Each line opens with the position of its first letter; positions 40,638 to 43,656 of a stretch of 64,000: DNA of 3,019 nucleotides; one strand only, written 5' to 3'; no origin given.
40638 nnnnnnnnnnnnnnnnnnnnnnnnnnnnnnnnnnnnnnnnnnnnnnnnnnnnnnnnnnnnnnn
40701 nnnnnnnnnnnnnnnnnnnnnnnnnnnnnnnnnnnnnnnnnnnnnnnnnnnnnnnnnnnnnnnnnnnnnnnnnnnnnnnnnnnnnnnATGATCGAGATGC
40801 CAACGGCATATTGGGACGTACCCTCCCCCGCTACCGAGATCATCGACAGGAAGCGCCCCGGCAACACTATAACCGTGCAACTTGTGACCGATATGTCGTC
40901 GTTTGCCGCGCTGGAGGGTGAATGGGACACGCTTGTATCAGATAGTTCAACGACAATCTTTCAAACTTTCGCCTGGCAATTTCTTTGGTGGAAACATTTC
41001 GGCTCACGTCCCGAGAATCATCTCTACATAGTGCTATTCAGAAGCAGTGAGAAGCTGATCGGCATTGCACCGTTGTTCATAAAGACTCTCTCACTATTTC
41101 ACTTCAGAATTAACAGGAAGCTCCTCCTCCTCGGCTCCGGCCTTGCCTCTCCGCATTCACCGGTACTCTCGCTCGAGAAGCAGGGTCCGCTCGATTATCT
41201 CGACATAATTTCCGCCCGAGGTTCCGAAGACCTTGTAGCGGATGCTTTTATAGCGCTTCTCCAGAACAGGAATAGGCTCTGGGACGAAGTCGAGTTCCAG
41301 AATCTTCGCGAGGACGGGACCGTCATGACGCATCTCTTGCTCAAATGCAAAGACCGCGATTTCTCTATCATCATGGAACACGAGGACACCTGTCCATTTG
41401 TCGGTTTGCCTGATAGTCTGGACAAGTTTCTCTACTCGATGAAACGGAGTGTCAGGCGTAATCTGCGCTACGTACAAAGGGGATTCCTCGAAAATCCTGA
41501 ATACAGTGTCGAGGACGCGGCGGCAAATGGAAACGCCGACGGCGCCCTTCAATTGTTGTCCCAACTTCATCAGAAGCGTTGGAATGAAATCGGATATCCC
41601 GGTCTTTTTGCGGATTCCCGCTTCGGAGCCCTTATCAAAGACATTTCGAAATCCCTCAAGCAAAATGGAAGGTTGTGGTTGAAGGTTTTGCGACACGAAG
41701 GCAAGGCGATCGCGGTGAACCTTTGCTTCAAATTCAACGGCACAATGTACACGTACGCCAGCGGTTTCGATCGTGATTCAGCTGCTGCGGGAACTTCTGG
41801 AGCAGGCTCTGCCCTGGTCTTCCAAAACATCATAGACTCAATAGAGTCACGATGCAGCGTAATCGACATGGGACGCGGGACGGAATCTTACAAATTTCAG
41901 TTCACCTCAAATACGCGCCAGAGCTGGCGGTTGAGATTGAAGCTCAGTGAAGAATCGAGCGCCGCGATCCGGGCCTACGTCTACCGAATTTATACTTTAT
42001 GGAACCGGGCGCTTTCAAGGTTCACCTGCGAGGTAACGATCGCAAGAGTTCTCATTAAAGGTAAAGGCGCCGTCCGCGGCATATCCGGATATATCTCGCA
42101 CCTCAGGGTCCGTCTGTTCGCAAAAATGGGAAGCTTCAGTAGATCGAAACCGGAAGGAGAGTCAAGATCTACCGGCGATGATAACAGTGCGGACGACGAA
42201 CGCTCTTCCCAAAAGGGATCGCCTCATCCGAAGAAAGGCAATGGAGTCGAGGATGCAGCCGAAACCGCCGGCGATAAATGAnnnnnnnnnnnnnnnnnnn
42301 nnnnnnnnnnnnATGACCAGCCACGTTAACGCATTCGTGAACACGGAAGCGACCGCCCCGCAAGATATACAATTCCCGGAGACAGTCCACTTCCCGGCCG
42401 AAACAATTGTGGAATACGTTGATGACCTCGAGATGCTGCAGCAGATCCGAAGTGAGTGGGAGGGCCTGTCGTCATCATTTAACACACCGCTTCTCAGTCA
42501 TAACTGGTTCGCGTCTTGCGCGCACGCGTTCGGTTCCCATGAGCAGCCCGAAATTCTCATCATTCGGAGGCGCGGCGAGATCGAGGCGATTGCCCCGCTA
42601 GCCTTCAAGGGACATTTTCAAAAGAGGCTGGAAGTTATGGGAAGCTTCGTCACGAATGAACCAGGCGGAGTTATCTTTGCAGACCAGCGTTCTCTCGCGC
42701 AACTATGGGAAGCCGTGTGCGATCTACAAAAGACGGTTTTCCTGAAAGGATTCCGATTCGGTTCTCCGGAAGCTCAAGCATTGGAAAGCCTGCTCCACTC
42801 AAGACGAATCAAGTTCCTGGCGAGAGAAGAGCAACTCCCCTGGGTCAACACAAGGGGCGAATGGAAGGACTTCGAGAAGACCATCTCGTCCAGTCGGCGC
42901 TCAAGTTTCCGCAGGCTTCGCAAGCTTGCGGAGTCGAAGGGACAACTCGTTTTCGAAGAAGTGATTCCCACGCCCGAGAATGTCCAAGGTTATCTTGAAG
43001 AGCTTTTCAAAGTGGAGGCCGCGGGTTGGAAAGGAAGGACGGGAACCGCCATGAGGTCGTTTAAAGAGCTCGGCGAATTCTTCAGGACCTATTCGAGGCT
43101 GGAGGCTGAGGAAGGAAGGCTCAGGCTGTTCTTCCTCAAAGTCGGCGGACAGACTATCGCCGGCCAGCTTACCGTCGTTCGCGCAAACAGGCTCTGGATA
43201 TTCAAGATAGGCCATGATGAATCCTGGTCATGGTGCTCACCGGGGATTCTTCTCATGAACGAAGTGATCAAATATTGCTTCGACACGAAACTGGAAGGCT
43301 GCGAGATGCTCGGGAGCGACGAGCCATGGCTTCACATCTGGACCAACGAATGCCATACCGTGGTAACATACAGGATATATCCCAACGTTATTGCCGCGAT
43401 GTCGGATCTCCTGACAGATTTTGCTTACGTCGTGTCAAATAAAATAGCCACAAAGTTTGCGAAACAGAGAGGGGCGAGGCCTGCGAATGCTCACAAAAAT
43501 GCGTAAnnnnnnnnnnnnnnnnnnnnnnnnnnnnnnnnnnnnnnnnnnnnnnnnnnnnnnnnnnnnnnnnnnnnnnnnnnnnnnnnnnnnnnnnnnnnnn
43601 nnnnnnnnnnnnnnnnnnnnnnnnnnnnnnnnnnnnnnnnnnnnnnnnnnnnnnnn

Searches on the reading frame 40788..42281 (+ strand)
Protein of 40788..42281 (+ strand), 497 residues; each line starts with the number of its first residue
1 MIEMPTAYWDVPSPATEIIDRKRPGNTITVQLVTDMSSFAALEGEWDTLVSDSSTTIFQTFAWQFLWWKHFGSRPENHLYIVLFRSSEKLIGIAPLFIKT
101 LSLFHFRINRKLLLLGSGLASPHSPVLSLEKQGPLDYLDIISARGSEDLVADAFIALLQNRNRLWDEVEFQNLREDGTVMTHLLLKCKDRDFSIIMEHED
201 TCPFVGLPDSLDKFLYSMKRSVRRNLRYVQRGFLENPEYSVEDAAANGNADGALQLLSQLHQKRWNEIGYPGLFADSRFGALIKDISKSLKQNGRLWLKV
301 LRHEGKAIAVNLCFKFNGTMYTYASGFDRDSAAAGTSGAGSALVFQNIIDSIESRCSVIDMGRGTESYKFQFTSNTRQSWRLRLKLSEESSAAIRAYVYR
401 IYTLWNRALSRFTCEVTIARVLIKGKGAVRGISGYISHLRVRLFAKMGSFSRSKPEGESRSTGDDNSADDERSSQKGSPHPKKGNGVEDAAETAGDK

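Call 16: search_protein_families(library=pfam, proteins=[window:40788-42281:+])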
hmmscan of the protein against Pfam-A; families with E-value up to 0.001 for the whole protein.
window:40788-42281:+ (497 aa): 1 family
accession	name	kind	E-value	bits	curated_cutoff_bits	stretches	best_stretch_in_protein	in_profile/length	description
PF13480.13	Acetyltransf_6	-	1.1e-19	71.4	22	1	220-369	1-142/143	Acetyltransferase (GNAT) domain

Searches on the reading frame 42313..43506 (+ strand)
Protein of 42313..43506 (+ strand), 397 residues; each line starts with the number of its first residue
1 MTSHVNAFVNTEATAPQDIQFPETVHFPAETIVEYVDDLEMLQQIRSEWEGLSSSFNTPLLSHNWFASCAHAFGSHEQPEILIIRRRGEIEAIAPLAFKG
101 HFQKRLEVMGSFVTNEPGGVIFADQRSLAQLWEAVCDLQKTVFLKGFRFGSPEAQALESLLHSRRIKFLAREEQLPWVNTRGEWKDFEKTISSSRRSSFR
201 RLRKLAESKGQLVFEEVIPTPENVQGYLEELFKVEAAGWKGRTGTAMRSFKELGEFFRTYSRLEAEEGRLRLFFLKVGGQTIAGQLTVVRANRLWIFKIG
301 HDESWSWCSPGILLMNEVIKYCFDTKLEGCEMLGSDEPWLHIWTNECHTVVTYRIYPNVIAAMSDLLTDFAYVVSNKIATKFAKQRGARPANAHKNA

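Call 16: search_protein_families(library=pfam, proteins=[window:42313-43506:+])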
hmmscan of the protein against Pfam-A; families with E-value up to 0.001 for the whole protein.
window:42313-43506:+ (397 aa): 1 family
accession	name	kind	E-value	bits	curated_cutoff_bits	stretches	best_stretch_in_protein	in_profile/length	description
PF13480.13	Acetyltransf_6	-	6.6e-24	85.1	22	1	193-339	1-141/143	Acetyltransferase (GNAT) domain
